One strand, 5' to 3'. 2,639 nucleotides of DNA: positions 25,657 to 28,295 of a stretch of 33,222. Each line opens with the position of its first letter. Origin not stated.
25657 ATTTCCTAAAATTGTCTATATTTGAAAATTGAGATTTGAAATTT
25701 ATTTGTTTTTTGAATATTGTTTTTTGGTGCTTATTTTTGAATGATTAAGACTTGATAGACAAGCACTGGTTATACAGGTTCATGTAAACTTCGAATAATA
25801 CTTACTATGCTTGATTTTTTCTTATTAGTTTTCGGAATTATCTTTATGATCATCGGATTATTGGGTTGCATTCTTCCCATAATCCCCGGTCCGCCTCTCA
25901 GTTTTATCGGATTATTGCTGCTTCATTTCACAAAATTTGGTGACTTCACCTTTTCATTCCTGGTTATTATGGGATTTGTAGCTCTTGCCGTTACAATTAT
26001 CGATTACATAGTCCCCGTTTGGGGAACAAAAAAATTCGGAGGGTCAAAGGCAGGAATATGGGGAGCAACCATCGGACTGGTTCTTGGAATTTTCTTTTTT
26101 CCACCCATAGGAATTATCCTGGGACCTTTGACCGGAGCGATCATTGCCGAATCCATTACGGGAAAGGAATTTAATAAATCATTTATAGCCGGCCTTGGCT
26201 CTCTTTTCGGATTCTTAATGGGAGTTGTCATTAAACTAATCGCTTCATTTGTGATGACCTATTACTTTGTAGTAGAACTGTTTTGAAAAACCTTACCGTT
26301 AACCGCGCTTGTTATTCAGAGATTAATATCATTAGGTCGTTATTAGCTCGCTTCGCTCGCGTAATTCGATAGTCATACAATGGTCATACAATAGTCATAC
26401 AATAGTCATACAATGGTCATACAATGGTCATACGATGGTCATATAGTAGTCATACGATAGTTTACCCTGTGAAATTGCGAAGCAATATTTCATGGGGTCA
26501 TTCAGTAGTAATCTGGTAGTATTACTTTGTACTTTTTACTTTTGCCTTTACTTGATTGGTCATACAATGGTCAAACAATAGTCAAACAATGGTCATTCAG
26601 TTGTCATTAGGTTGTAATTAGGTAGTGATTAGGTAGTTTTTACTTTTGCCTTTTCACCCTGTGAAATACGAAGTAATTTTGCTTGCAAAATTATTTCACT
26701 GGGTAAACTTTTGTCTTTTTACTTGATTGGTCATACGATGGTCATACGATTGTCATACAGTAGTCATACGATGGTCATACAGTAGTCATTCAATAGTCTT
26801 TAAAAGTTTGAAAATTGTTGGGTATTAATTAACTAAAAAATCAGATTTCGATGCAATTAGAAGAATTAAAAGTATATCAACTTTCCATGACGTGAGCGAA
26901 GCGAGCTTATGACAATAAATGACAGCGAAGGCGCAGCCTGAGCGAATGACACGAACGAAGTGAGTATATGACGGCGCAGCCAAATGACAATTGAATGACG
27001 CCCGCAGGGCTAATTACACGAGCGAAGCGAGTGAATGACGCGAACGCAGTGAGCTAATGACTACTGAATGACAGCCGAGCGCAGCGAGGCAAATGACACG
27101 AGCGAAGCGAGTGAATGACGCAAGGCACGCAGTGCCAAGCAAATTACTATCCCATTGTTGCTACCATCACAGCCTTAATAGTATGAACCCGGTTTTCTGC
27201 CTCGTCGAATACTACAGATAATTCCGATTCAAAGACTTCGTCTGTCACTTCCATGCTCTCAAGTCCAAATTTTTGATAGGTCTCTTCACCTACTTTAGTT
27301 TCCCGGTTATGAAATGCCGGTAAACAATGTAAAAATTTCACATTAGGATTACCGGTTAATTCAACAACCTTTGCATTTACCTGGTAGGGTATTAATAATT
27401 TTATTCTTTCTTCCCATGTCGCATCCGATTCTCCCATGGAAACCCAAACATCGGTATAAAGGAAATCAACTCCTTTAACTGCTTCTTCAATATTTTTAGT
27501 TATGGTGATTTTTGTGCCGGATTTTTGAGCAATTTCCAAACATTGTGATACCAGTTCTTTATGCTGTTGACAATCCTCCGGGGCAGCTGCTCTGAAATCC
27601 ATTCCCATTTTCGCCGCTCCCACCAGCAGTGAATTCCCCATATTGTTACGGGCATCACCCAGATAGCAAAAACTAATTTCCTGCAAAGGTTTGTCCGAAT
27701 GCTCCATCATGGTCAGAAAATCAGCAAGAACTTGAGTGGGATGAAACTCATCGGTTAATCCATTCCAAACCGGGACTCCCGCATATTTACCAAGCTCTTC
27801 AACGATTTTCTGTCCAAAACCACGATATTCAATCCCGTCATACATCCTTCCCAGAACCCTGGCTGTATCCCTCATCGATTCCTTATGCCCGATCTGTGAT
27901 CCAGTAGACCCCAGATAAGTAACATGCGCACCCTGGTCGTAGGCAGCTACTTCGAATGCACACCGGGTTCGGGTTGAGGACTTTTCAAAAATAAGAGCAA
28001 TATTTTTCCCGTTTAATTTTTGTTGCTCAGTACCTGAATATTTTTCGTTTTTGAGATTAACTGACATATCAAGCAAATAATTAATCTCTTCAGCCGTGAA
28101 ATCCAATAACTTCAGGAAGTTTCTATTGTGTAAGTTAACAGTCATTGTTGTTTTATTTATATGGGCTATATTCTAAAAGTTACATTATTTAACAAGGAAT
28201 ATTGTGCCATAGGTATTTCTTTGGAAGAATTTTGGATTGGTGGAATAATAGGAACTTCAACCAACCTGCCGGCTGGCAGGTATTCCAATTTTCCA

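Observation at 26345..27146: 860-bp gap with large-scale inverted symmetry: GTCAT arrays on the left, ATGAC array on the right, gene stump in the middle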

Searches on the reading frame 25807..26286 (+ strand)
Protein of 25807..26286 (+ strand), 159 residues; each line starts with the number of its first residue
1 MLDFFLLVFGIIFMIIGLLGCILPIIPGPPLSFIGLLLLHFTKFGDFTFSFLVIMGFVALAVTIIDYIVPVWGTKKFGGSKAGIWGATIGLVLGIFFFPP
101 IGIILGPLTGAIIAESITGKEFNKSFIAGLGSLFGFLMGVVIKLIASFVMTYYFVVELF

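Call 11: find_encoding_contigs(protein=window:25807-26286:+, flank=6000, max_places=10)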
Protein window:25807-26286:+ (159 aa): 1 contig read that carries it; 1 place shown.
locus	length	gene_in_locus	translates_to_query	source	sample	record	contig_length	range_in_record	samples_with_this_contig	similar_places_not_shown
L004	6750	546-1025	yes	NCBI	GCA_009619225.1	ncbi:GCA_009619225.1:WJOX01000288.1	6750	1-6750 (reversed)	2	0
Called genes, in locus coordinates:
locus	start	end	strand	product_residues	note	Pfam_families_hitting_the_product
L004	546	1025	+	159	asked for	PF04306:DUF456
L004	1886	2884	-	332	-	PF02729:OTCace_N, PF00185:OTCace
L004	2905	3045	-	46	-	-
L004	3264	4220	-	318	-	PF00696:AA_kinase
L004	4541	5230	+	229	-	-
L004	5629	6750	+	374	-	PF13491:FtsK_4TM, PF17854:FtsK_alpha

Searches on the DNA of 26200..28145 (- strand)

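Call 42: search_rna_families(source=window, start=26200, end=27250, threshold=evalue, max_evalue=10)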
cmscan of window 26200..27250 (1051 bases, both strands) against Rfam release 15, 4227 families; matches with E-value up to 10: 2.
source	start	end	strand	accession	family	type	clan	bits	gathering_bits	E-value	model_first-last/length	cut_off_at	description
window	26307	26347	-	RF01647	ceN61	Gene; snRNA; snoRNA; CD-box;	-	16.1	60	2.5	1-72/72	no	Caenorhabditis snoRNA ceN61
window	27053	27081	+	RF02476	GlsR7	Gene; snRNA; snoRNA; CD-box;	-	14.1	75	5.9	1-59/59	no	Small nucleolar RNA GlsR7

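Call 78: search_rna_families(sources=[L026, L101, L113, L125, L133, L141, L145, L153, L170, L180, L192, L137, L207], threshold=gathering)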
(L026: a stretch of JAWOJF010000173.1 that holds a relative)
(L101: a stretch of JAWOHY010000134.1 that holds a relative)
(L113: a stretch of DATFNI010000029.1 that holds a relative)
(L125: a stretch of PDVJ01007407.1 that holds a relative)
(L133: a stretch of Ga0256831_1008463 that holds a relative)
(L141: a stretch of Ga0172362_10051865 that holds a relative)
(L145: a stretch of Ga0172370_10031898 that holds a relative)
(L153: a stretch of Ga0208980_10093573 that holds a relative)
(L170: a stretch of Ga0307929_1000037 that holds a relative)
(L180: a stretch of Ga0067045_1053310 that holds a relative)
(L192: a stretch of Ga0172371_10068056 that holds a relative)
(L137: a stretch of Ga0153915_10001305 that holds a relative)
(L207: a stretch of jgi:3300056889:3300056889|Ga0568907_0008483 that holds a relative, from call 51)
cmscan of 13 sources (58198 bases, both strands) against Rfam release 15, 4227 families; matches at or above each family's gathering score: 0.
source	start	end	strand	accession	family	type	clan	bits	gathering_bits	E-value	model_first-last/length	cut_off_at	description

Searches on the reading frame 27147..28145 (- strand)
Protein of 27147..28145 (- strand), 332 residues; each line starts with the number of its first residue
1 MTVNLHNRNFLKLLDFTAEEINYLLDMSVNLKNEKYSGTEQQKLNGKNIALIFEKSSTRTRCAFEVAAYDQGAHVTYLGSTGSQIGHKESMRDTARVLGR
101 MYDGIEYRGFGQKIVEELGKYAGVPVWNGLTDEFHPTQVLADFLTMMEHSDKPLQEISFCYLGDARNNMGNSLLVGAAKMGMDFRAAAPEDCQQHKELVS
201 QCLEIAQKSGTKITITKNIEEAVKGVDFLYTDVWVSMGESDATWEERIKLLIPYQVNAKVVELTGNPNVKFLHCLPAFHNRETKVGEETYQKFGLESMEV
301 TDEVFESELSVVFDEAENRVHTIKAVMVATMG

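Call 10: find_encoding_contigs(protein=window:27147-28145:-, flank=6000, max_places=10)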
Protein window:27147-28145:- (332 aa): 3 contigs read that carry it; 3 places shown.
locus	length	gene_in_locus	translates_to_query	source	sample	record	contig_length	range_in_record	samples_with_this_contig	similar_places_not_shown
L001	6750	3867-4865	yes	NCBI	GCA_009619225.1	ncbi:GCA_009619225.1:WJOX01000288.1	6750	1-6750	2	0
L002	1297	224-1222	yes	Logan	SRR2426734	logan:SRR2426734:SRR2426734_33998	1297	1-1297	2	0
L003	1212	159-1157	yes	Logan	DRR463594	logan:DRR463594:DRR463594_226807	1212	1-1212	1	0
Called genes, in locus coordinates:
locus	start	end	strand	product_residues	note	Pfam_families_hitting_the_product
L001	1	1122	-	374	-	PF13491:FtsK_4TM, PF17854:FtsK_alpha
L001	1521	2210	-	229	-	-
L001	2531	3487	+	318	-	PF00696:AA_kinase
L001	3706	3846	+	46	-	-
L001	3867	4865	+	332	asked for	PF02729:OTCace_N, PF00185:OTCace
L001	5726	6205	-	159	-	PF04306:DUF456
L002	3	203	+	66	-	?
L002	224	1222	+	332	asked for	PF02729:OTCace_N, PF00185:OTCace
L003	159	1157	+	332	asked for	PF02729:OTCace_N, PF00185:OTCace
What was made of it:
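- On Diversity-generating retroelement: Neighbours on the 6.7-kb contig are DUF456, OTCase, AA_kinase and FtsK (call 10).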

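Call 49: find_homologous_proteins(query=window:27147-28145:-, max_evalue=1e-100)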
Query window:27147-28145:- (332 aa): 8000 proteins with E <= 1e-100 among 8000 candidates; the best 120 are listed.
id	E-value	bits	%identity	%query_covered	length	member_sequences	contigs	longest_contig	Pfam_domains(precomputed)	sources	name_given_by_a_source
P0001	5.6e-221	750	100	100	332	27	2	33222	PF00185.31,PF02729.27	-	-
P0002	1.4e-200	683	94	96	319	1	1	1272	PF00185.31,PF02729.27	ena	-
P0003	1.7e-182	624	81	100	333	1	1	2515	PF00185.31,PF02729.27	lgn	-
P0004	2.1e-182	624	82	100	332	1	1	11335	PF00185.31,PF02729.27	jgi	jgi:ornithine carbamoyltransferase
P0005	4.5e-182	623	81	100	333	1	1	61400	PF00185.31,PF02729.27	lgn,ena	-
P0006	8.7e-182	622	81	100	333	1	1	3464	PF00185.31,PF02729.27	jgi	jgi:ornithine carbamoyltransferase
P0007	1.2e-181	621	81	100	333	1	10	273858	PF00185.31,PF02729.27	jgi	jgi:ornithine carbamoyltransferase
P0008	1.8e-181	621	80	100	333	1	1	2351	PF00185.31,PF02729.27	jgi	jgi:ornithine carbamoyltransferase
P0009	6.1e-181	619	81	100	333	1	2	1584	PF00185.31,PF02729.27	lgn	-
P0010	1.1e-180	618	80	100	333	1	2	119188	PF00185.31,PF02729.27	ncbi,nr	ncbi:MAG: ornithine carbamoyltransferase [Bacteroidales bacterium]|nr:ornithine carbamoyltransferase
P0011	2.1e-180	617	80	100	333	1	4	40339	PF00185.31,PF02729.27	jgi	jgi:ornithine carbamoyltransferase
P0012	4.2e-180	616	80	100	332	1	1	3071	PF00185.31,PF02729.27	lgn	-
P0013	4.4e-180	616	80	100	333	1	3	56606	PF00185.31,PF02729.27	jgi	jgi:ornithine carbamoyltransferase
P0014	5.6e-180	616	80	100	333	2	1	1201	PF00185.31,PF02729.27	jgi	jgi:ornithine carbamoyltransferase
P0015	7.7e-180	615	80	100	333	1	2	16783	PF00185.31,PF02729.27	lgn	-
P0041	1.0e-178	611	80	99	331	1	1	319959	PF00185.31,PF02729.27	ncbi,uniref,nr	ncbi:ornithine carbamoyltransferase [Maribellus luteus]|uniref:Ornithine carbamoyltransferase n=1 Ta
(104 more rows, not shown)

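Call 50: find_encoding_contigs(protein=P0005, flank=3500, max_places=2)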
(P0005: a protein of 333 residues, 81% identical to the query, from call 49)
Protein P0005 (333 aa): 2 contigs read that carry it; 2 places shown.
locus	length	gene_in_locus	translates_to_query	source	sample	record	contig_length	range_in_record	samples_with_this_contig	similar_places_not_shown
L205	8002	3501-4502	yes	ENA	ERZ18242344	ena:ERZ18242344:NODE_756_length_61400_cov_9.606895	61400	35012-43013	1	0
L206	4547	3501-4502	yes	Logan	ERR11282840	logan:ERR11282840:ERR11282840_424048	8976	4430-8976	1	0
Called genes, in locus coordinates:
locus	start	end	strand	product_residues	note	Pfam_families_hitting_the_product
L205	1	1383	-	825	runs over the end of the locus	PF13491:FtsK_4TM, PF17854:FtsK_alpha, PF01580:FtsK_SpoIIIE, PF09397:FtsK_gamma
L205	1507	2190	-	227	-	-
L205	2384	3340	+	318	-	PF00696:AA_kinase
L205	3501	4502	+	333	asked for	PF02729:OTCace_N, PF00185:OTCace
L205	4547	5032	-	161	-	PF04306:DUF456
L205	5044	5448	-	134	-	PF11680:DUF3276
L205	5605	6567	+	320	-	PF01029:NusB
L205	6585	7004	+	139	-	PF07610:DUF1573, PF22544:HYDIN_VesB_CFA65-like_Ig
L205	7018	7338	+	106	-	PF02699:YajC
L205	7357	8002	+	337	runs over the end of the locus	PF07949:YbbR (faint)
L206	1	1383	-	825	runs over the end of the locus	PF13491:FtsK_4TM, PF17854:FtsK_alpha, PF01580:FtsK_SpoIIIE, PF09397:FtsK_gamma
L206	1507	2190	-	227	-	-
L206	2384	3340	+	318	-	PF00696:AA_kinase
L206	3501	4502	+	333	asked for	PF02729:OTCace_N, PF00185:OTCace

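Call 51: find_encoding_contigs(protein=P0004, flank=3500, max_places=2)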
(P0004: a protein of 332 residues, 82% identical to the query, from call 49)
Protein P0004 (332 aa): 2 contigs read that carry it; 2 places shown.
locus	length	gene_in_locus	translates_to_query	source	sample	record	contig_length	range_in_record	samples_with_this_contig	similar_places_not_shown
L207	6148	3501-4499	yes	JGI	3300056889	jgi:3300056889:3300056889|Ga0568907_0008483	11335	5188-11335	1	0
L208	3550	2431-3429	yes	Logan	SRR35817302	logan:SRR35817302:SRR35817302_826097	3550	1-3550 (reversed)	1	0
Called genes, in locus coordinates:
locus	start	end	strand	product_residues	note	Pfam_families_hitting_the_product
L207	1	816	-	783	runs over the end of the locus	PF13491:FtsK_4TM, PF17854:FtsK_alpha, PF01580:FtsK_SpoIIIE, PF09397:FtsK_gamma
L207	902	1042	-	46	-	-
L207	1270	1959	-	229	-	-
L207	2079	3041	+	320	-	PF00696:AA_kinase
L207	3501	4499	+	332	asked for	PF02729:OTCace_N, PF00185:OTCace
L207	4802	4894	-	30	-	-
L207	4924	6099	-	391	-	PF03130:HEAT_PBS (faint), PF02985:HEAT (faint), PF13646:HEAT_2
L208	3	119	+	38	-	?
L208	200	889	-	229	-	-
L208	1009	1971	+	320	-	PF00696:AA_kinase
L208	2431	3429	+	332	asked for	PF02729:OTCace_N, PF00185:OTCace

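Call 52: find_encoding_contigs(protein=P0041, flank=3500, max_places=2)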
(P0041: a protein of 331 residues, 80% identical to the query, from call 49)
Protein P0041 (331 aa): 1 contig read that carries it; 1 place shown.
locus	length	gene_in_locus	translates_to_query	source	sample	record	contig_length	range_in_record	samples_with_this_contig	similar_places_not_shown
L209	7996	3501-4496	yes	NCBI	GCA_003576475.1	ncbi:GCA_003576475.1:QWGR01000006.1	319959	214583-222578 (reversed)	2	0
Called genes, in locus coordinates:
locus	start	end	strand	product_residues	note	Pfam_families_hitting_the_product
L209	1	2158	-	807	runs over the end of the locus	PF13491:FtsK_4TM, PF17854:FtsK_alpha, PF01580:FtsK_SpoIIIE, PF09397:FtsK_gamma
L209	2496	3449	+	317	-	PF00696:AA_kinase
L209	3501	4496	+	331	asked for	PF02729:OTCace_N, PF00185:OTCace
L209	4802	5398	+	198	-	PF13442:Cytochrome_CBB3 (faint), PF00034:Cytochrom_C (weak)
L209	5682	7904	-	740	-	PF13174:TPR_6 (faint), PF07719:TPR_2 (faint), PF13432:TPR_16 (faint), PF13176:TPR_7 (faint), PF13181:TPR_8 (faint), PF12895:ANAPC3 (weak), PF14559:TPR_19 (weak), PF00515:TPR_1 (weak), +4 more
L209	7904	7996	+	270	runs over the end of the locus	PF01810:LysE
